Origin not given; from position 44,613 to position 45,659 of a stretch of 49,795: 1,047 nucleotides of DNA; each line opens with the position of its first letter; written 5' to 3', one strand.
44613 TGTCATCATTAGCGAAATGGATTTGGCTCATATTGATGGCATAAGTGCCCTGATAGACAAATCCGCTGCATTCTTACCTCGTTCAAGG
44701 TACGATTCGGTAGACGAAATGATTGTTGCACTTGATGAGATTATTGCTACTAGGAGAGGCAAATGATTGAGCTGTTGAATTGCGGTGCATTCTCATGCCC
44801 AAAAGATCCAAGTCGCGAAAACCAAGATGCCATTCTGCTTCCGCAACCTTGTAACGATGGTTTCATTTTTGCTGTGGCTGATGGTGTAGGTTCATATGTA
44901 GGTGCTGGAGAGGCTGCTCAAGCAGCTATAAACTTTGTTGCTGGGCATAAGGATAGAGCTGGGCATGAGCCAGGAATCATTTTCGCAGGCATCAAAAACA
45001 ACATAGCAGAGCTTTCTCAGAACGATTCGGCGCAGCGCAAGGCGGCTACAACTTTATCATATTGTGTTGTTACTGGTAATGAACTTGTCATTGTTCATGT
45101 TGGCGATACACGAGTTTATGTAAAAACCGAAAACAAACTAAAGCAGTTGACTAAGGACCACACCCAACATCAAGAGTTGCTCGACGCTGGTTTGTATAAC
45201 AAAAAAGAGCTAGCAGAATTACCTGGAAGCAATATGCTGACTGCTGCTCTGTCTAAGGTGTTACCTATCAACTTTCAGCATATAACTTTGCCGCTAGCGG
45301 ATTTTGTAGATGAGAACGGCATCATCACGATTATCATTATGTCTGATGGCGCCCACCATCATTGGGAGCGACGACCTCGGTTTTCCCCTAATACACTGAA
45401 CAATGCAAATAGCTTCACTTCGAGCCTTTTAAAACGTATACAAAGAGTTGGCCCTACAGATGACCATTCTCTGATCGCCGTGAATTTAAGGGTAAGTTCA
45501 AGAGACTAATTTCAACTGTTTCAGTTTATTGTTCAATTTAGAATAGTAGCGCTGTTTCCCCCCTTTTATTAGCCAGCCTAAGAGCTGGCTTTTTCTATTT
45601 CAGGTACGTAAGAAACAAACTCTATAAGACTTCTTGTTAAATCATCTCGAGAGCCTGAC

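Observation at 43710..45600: Ser/Thr kinase plus PP2C phosphatase pair in the Q-tR'-lysis cargo slot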

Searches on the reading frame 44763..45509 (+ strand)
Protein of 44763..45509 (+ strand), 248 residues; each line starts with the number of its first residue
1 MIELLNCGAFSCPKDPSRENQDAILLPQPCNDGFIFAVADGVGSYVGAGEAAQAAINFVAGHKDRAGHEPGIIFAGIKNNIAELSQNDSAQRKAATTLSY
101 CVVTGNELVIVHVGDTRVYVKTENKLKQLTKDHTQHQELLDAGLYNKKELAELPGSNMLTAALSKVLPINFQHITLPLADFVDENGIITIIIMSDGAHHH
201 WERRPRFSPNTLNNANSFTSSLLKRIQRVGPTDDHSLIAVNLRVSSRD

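Call 3: search_protein_families(library=pfam, proteins=[window:44763-45509:+], max_evalue=0.01)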
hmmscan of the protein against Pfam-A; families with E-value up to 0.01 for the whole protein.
window:44763-45509:+ (248 aa): 2 families
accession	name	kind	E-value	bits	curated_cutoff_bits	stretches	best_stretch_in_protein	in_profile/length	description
PF13672.11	PP2C_2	-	7.5e-17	62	24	1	19-226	11-192/209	Protein phosphatase 2C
PF00481.26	PP2C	-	0.00012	22.3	20.3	1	72-136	75-143/255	Protein phosphatase 2C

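Call 4: search_protein_families(library=padloc, proteins=[window:44763-45509:+], max_evalue=0.01)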
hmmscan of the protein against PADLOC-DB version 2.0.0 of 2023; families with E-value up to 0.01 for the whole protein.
window:44763-45509:+ (248 aa): 1 family
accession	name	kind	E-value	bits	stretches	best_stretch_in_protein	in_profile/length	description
PDLC04518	PDC-M21C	-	1.6e-05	22.3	1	19-165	17-160/243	-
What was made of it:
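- The PP2C hit to PDC-M21C is weak, at 1.6e-5 (call 4).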

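Call 5: search_protein_families(library=phrogs, proteins=[window:44763-45509:+], max_evalue=0.001)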
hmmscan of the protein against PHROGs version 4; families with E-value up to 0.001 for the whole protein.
window:44763-45509:+ (248 aa): 2 families
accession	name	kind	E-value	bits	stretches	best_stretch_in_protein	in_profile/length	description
phrog_5650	-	unknown function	9.1e-46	157.7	1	1-248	273-523/565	-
phrog_17277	-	unknown function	1.2e-08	35.2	1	32-199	64-221/375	-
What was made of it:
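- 44763..45509 (+): PP2C (PPM-family) Ser/Thr phosphatase, 248 aa, catalytic domain only. PP2C_2 E=7.5e-17 and phrog_5650 E=9e-46 (calls 3, 5).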

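Call 9: search_dna_similar(query=window:44763-45506:+, collection=phages, mode=protein, max_rows=30)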
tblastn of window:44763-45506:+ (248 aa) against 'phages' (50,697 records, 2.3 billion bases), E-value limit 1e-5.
Records with a match: 8; places in all: 8; records where one place covers at least 80% of the query: 3.
Best place of each record, by identity: <60% 8.
By first word of the organism name: Bacteriophage 5; Cronobacter 2; Escherichia 1.
By host as written in the record: - 5; UV-induced Cronobacter sakazakii ES15 2; Escherichia coli 1.
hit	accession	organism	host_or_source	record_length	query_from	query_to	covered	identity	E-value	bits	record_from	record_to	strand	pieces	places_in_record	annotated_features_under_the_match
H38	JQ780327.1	Cronobacter phage phiES15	UV-induced Cronobacter sakazakii ES15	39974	1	243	98%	55.1%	3e-83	276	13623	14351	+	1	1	putative serine/threonine phosphatase | putative protein kinase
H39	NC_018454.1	Cronobacter phage phiES15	UV-induced Cronobacter sakazakii ES15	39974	1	243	98%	55.1%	3e-83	276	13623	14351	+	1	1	protein phosphatase 2C domain-containing protein | serine-threonine kinase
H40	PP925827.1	Escherichia phage Flotzy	Escherichia coli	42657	1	245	99%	52.7%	3e-81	270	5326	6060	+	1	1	hypothetical protein (x2) | serine-threonine kinase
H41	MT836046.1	Bacteriophage sp.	human fecal samples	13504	37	234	80%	26.9%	7e-9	62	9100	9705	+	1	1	record has no annotation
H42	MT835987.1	Bacteriophage sp.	human fecal samples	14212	18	164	59%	29.5%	3e-7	57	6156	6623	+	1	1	record has no annotation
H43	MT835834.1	Bacteriophage sp.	human fecal samples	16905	35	196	65%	26.1%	7e-7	56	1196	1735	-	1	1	record has no annotation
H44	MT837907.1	Bacteriophage sp.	human fecal samples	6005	18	164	59%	28.2%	2e-7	57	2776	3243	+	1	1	record has no annotation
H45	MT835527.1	Bacteriophage sp.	human fecal samples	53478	35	172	56%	27.4%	1e-8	61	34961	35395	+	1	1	record has no annotation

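Call 23: find_homologous_proteins(query=window:44763-45506:+, max_evalue=1e-8)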
Query window:44763-45506:+ (248 aa): 162 proteins with E <= 1e-8 among 914 candidates; the best 120 are listed.
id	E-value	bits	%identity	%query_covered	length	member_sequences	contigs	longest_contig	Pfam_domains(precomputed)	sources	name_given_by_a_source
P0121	2.0e-160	550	99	100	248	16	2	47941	PF13672.12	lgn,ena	-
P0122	3.0e-143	494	88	100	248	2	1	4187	PF13672.12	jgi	-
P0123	5.2e-118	411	75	99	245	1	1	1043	PF13672.12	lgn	-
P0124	6.4e-116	404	72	100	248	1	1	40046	PF13672.12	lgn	-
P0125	2.5e-115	402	71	100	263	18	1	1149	PF13672.12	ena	-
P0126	4.2e-115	401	72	99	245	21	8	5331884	PF13672.12,PF00481.27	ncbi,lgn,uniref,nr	ncbi:PP2C family protein-serine/threonine phosphatase [Klebsiella pneumoniae]|uniref:PP2C family pro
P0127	2.3e-113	396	71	98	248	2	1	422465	PF13672.12,PF00481.27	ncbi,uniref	ncbi:protein phosphatase 2C domain-containing protein [Pectobacterium carotovorum]|uniref:PP2C famil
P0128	1.3e-106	374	69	99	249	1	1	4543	PF13672.12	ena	-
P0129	1.6e-93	331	61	98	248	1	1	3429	PF13672.12,PF00481.27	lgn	-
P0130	1.8e-92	327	59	99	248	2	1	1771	PF13672.12,PF00481.27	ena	-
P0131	1.1e-91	325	61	98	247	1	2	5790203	PF13672.12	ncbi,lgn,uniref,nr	ncbi:Protein serine/threonine phosphatase PrpC, regulation of stationary phase [Kosakonia radicincit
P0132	3.3e-90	320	60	98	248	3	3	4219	PF13672.12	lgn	-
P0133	6.2e-90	319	61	98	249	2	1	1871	PF13672.12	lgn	-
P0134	1.5e-88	315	59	100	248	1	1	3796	PF13672.12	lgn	-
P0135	6.3e-88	313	62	99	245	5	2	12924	PF13672.12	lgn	-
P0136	2.4e-87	311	60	98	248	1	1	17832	PF13672.12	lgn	-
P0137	5.5e-87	309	57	98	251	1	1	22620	PF13672.12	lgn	-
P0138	6.8e-87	309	58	98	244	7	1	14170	PF13672.12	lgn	-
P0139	2.3e-86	307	58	98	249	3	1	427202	PF13672.12,PF00481.27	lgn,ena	-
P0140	8.4e-86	306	60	98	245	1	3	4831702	PF13672.12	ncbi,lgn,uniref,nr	ncbi:PP2C family protein-serine/threonine phosphatase [Dickeya zeae]|uniref:PP2C family protein-seri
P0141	8.8e-86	306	57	99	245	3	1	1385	PF13672.12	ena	-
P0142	1.3e-85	305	59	99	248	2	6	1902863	PF13672.12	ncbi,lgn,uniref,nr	ncbi:TPA: protein serine/threonine phosphatase 2C family protein [Serratia marcescens]|uniref:PP2C f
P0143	5.0e-85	303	60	98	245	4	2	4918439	PF13672.12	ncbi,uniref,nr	ncbi:protein phosphatase 2C domain-containing protein [Enterobacter hormaechei]|uniref:PP2C family p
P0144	7.2e-84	299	55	98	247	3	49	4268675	PF13672.12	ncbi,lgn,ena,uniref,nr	ncbi:protein phosphatase 2C domain-containing protein [Cronobacter sakazakii]|uniref:protein phospha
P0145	2.1e-83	298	58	99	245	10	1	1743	PF13672.12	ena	-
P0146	3.9e-78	280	52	99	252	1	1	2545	PF13672.12,PF00481.27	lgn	-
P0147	5.7e-78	280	53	99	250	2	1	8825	PF13672.12,PF00481.27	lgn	-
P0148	1.2e-77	279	53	98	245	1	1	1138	PF13672.12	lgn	-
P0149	7.8e-77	276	53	98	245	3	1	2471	PF13672.12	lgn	-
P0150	7.0e-76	273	52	99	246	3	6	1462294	PF13672.12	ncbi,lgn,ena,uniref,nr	ncbi:protein phosphatase 2C domain-containing protein [Citrobacter portucalensis]|uniref:PP2C family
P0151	7.3e-76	273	53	99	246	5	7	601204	PF13672.12,PF00481.27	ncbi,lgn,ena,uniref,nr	ncbi:PP2C family protein-serine/threonine phosphatase [Escherichia coli]|uniref:PP2C family protein-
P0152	8.3e-76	273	53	99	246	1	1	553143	PF13672.12,PF00481.27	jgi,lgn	jgi:protein phosphatase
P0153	9.4e-76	273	52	99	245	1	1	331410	PF13672.12,PF00481.27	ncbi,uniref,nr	ncbi:PP2C family protein-serine/threonine phosphatase [Ewingella americana]|uniref:PP2C family prote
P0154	1.2e-75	272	52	98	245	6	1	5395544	PF13672.12,PF00481.27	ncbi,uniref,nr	ncbi:PP2C family protein-serine/threonine phosphatase [Serratia liquefaciens]|uniref:PP2C family pro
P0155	1.8e-75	272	53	99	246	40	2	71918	PF13672.12,PF00481.27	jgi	jgi:protein phosphatase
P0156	3.1e-75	271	53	99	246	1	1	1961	PF13672.12,PF00481.27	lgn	-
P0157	3.2e-75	271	54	99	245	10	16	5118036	PF13672.12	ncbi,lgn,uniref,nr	ncbi:PP2C family protein-serine/threonine phosphatase [Klebsiella aerogenes]|uniref:PP2C family prot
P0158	3.3e-75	271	51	98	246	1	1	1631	PF13672.12,PF00481.27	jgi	jgi:serine/threonine protein phosphatase PrpC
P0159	4.5e-75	270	50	98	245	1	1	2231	PF13672.12,PF00481.27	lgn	-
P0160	5.8e-75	270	51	99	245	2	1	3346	PF13672.12,PF00481.27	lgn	-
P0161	7.9e-75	270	53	99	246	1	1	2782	PF13672.12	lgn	-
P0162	1.1e-74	269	54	99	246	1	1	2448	PF13672.12,PF00481.27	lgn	-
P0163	1.2e-74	269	52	99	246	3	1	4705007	PF13672.12,PF00481.27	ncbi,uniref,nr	ncbi:protein phosphatase 2C domain-containing protein [Buttiauxella sp. WJP83]|uniref:PP2C family pr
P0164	3.3e-74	268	52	99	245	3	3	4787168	PF13672.12,PF00481.27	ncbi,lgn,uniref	ncbi:PP2C family protein-serine/threonine phosphatase [Kosakonia cowanii]|uniref:PP2C family protein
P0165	3.8e-74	267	51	98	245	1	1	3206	PF13672.12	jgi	-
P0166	3.9e-74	267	53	99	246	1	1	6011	PF13672.12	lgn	-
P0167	8.9e-74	266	52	99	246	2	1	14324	PF13672.12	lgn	-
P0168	2.0e-73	265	54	99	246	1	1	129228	PF13672.12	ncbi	ncbi:PP2C family protein-serine/threonine phosphatase [Serratia fonticola]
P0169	2.9e-73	265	51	98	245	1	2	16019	PF13672.12,PF00481.27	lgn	-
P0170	3.8e-73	264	53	99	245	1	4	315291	PF13672.12,PF00481.27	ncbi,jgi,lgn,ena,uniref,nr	ncbi:protein phosphatase 2C domain-containing protein [uncultured Pantoea sp.]|uniref:PP2C family pr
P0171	4.2e-73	264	52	98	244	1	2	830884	PF13672.12,PF00481.27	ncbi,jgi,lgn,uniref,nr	ncbi:protein phosphatase 2C domain-containing protein [Superficieibacter sp.]|uniref:PP2C family pro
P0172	4.4e-73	264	52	98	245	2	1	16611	PF13672.12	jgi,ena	-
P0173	4.5e-73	264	52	98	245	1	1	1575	PF13672.12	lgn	-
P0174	1.2e-72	262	51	98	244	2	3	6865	PF13672.12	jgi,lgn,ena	-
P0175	2.0e-72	262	52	99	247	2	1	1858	PF13672.12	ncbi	ncbi:PP2C family protein-serine/threonine phosphatase [Pantoea endophytica]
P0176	2.3e-72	262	52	98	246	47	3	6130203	PF13672.12,PF00481.27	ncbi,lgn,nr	ncbi:serine/threonine-protein phosphatase [Klebsiella michiganensis]|nr:serine/threonine-protein pho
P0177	3.6e-72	261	52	98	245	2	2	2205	PF13672.12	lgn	-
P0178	9.6e-72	260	52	98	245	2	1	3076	PF13672.12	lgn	-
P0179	1.0e-71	259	49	98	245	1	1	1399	PF13672.12,PF00481.27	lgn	-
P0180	1.0e-71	259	53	98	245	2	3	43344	PF13672.12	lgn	-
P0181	2.3e-71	258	52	99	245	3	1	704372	PF13672.12,PF00481.27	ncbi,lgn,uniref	ncbi:serine/threonine-protein phosphatase [Pantoea dispersa]|uniref:PP2C family protein-serine/threo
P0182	2.7e-71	258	52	99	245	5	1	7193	PF13672.12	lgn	-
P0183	4.5e-71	257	50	98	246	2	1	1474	PF13672.12,PF00481.27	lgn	-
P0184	5.2e-71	257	50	100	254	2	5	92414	PF13672.12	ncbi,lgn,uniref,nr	ncbi:PP2C family serine/threonine-protein phosphatase [Aeromonas caviae]|uniref:PP2C family protein-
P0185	1.2e-70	256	51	98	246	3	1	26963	PF13672.12,PF00481.27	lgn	-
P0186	1.6e-70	256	53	98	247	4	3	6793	PF13672.12,PF00481.27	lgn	-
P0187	4.1e-70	254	48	98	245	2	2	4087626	PF13672.12,PF00481.27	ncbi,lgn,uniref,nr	ncbi:protein phosphatase [Candidatus Pantoea alvi]|uniref:PP2C family protein-serine/threonine phosp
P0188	6.0e-70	254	51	99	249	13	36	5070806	PF13672.12,PF00481.27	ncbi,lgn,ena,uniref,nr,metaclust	ncbi:PP2C family protein-serine/threonine phosphatase [Enterobacter asburiae]|uniref:PP2C family pro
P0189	1.3e-69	253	51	99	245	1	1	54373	PF13672.12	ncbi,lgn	ncbi:PP2C family protein-serine/threonine phosphatase [Cronobacter dublinensis]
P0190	2.6e-69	252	49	98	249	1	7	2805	PF13672.12,PF00481.27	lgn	-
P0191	3.4e-69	251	51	99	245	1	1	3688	PF13672.12,PF00481.27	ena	-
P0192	5.8e-68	247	50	99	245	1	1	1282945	PF13672.12,PF00481.27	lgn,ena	-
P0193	2.4e-67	245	51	98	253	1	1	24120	PF13672.12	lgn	-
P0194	2.5e-67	245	51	98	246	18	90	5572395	PF13672.12,PF00481.27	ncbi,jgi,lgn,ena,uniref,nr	ncbi:PP2C family protein-serine/threonine phosphatase [Klebsiella pneumoniae]|jgi:serine/threonine p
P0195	2.9e-67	245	47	98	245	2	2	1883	PF13672.12,PF00481.27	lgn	-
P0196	6.6e-67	244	48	98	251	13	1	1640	PF13672.12,PF00481.27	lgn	-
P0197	6.9e-67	244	48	100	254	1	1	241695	PF13672.12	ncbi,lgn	ncbi:PP2C family protein-serine/threonine phosphatase [Aeromonas hydrophila]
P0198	2.7e-66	242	49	98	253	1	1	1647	PF13672.12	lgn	-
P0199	1.4e-65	239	46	98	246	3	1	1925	PF13672.12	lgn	-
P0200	1.7e-65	239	49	98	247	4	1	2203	PF13672.12,PF00481.27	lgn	-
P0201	2.9e-65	238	46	99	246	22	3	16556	PF13672.12,PF00481.27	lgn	-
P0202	2.0e-64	236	47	99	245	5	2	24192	PF13672.12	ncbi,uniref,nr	ncbi:serine/threonine-protein phosphatase [Xenorhabdus bovienii]|uniref:PP2C family protein-serine/t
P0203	2.2e-64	235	45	98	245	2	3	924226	PF13672.12,PF00481.27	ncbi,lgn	ncbi:TPA: PP2C family serine/threonine-protein phosphatase [Vibrio diabolicus]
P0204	2.5e-64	235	47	99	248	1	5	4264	PF13672.12,PF00481.27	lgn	-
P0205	3.7e-64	235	48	99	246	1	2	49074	PF13672.12,PF00481.27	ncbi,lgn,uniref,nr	ncbi:serine/threonine-protein phosphatase [Dickeya dadantii]|uniref:PP2C family protein-serine/threo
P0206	6.3e-64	234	48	98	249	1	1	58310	PF13672.12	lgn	-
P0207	1.3e-63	233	46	98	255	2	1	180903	PF13672.12,PF00481.27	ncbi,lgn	-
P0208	3.3e-63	232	48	98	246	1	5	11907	PF13672.12,PF00481.27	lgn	-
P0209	4.9e-63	231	47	98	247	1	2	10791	PF13672.12,PF00481.27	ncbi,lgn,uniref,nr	ncbi:phosphoprotein phosphatase [Acinetobacter sp. WC-323]|uniref:PP2C family protein-serine/threoni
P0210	5.3e-63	231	46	98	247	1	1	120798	PF13672.12,PF00481.27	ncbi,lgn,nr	ncbi:protein phosphatase [Erwinia sp. AG740]|nr:protein phosphatase [Erwinia sp. AG740]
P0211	7.7e-63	230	47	98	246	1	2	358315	PF13672.12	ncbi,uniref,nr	ncbi:serine/threonine-protein phosphatase [Pectobacterium polaris]|uniref:PP2C family protein-serine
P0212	9.6e-63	230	45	99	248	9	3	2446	PF13672.12,PF00481.27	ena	-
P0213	9.9e-63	230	47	98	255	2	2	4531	PF13672.12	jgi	jgi:serine/threonine protein phosphatase PrpC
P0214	1.2e-62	230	48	98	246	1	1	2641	PF13672.12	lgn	-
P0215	1.3e-62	230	46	98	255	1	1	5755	PF13672.12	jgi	jgi:protein phosphatase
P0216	7.4e-62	227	47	98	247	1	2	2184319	PF13672.12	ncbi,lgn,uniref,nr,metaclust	ncbi:hypothetical protein F895_02601 [Acinetobacter sp. CIP 64.2]|uniref:PP2C family protein-serine/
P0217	7.7e-62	227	44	99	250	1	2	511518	PF13672.12,PF00481.27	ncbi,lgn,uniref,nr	ncbi:protein phosphatase 2C domain-containing protein [Acinetobacter guillouiae]|uniref:PP2C family 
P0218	8.0e-62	227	46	98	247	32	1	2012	PF13672.12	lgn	-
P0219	9.1e-62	227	48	98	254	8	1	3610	PF13672.12,PF00481.27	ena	-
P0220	9.6e-62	227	46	99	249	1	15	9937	PF13672.12,PF00481.27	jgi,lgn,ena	-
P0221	3.5e-61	225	47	98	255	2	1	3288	PF13672.12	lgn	-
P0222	4.7e-61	225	47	98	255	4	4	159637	PF13672.12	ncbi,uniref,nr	ncbi:protein phosphatase 2C domain-containing protein [Pseudomonas viridiflava]|uniref:PP2C family p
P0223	8.4e-61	224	47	99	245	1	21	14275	PF13672.12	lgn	-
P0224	2.2e-60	222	46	98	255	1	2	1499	PF13672.12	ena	-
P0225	2.7e-60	222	46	98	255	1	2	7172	PF13672.12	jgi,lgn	jgi:protein phosphatase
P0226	3.1e-60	222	44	100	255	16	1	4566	PF13672.12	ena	-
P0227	3.9e-60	222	46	96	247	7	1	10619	PF13672.12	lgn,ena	-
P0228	4.7e-60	221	45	98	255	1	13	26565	PF13672.12,PF00481.27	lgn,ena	-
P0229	7.1e-60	221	45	98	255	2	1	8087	PF13672.12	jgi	jgi:protein phosphatase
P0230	2.4e-59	219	43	98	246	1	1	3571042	PF13672.12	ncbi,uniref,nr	ncbi:PP2C family protein-serine/threonine phosphatase [Acinetobacter shaoyimingii]|uniref:Serine/thr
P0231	3.0e-59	219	45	98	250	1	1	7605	PF13672.12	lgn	-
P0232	3.2e-59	219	44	98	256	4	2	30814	PF13672.12,PF00481.27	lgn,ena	-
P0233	4.1e-59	218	45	98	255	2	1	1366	PF13672.12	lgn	-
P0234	1.6e-58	216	46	98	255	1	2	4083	PF13672.12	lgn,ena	-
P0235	8.3e-58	214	44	99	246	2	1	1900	PF13672.12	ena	-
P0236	1.1e-57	214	43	100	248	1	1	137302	PF13672.12,PF00481.27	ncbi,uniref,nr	ncbi:PP2C family protein-serine/threonine phosphatase [Acinetobacter sp. ANC 4173]|uniref:PP2C famil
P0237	2.4e-56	209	47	95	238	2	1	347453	PF13672.12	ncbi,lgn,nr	ncbi:TPA: serine/threonine-protein phosphatase [Pasteurella multocida]|nr:serine/threonine-protein p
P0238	2.5e-56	209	45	98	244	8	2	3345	PF13672.12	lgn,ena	-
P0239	2.6e-56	209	43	98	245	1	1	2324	PF13672.12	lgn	-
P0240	2.7e-56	209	45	91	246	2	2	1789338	PF13672.12,PF00481.27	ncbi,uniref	ncbi:PP2C family protein-serine/threonine phosphatase [Vibrio vulnificus]|uniref:PP2C family protein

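Call 29: find_encoding_contigs(protein=P0121, flank=8000, max_places=4)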
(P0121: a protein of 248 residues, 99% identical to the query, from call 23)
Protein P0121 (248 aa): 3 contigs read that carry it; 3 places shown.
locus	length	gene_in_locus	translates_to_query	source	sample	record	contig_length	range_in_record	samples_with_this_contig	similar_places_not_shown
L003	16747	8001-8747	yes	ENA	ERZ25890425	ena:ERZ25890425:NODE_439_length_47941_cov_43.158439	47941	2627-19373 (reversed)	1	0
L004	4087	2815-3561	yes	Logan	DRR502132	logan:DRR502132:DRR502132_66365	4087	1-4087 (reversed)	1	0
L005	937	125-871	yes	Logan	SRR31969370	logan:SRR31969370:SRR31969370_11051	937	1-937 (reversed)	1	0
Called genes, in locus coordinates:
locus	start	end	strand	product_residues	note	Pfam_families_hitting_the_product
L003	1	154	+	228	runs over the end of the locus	PF07789:DUF1627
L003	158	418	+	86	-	PF06163:DUF977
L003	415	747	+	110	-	-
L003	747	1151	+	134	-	-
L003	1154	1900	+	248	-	-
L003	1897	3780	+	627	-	PF00145:DNA_methylase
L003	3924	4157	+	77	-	PF06183:DinI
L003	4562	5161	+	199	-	PF07105:DUF1367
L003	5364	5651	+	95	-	-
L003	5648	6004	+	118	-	PF05866:RusA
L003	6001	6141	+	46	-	PF26818:Phage_YlcG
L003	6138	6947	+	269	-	PF27659:CHP02642 (faint), PF03589:Antiterm, PF00684:DnaJ_CXXCXGXG (faint), PF03589:Antiterm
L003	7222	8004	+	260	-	PF00069:Pkinase, PF07714:PK_Tyr_Ser-Thr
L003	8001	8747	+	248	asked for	PF13672:PP2C_2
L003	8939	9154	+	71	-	PF04971:Phage_holin_2_1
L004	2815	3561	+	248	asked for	PF13672:PP2C_2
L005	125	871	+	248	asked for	PF13672:PP2C_2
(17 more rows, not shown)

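Call 38: search_solved_structures(query=window:44763-45506:+, max_evalue=0.01, show_alignments=3)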
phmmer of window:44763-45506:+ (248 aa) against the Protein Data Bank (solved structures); distinct sequences matched with E-value up to 0.01: 18.
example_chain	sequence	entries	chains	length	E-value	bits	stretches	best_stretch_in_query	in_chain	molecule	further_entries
2j82_A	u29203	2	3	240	1.2e-10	44.8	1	18-175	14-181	PROTEIN SERINE-THREONINE PHOSPHATASE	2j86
5iti_A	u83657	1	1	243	1.2e-10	44.8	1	18-175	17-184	Protein serin-threonin phosphatase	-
2xzv_A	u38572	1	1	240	1.8e-10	44.2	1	18-174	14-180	PROTEIN SERIN-THREONIN PHOSPHATASE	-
1txo_A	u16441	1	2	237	2.8e-10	43.6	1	35-164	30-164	Putative Bacterial Enzyme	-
2cm1_A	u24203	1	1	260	3.3e-10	43.3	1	35-164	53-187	SERINE THREONINE PROTEIN PHOSPHATASE PSTP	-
5d2u_A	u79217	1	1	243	4.3e-10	43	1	18-165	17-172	Protein serin-threonin phosphatase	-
2pk0_A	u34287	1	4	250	1.2e-09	41.5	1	79-170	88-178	Serine/threonine protein phosphatase Stp1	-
2y09_A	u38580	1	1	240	1.5e-09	41.1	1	18-175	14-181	PROTEIN SERIN-THREONIN PHOSPHATASE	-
2jfr_A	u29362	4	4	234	3.4e-07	33.5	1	10-164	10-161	SER-THR PHOSPHATASE MSPP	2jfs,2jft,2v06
6jkv_A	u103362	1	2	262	6.6e-07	32.5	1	20-164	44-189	PppA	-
6ihu_A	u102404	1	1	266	9.6e-06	28.7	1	85-164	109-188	Phosphorylated protein phosphatase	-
6ihw_A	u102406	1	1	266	1.3e-05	28.3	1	85-164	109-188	Phosphorylated protein phosphatase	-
6ihv_A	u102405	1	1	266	1.3e-05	28.3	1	85-164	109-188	Phosphorylated protein phosphatase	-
6ihl_A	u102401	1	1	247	1.5e-05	28.1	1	85-164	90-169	Phosphorylated protein phosphatase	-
5f1m_A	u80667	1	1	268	1.6e-05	28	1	77-164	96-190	Phosphorylated protein phosphatase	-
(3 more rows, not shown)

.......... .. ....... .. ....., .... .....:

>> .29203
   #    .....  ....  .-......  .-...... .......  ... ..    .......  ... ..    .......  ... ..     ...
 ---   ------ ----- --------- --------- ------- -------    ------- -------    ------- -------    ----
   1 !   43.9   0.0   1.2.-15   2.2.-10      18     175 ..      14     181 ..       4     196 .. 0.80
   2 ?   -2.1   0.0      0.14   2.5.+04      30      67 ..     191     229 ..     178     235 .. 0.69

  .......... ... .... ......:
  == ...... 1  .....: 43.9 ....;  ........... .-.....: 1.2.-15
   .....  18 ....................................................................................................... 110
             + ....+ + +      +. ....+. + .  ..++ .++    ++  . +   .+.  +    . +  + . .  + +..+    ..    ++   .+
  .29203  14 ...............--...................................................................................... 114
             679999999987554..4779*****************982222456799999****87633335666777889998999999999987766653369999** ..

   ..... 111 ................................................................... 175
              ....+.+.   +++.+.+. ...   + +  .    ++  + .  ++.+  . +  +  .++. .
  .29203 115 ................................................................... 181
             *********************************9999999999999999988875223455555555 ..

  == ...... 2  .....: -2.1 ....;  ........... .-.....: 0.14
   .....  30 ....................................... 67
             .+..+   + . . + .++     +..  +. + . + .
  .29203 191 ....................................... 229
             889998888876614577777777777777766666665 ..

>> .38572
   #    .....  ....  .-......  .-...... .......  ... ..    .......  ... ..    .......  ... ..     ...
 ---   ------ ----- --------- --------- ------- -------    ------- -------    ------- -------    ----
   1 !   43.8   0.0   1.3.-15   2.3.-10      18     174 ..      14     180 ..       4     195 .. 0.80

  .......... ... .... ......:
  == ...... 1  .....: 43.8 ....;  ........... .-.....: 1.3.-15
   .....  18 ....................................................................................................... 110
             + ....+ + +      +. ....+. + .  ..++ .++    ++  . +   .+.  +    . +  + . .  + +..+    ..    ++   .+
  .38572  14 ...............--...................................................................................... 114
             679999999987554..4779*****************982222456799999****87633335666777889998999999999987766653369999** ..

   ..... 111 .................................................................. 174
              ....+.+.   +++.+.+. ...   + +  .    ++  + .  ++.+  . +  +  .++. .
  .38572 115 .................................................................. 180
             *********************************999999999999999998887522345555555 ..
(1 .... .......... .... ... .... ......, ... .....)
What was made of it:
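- On PPM/PP2C phosphatase, Pfam PF13672 / PF00481: The residues align to tPphA 2j82 (call 38).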
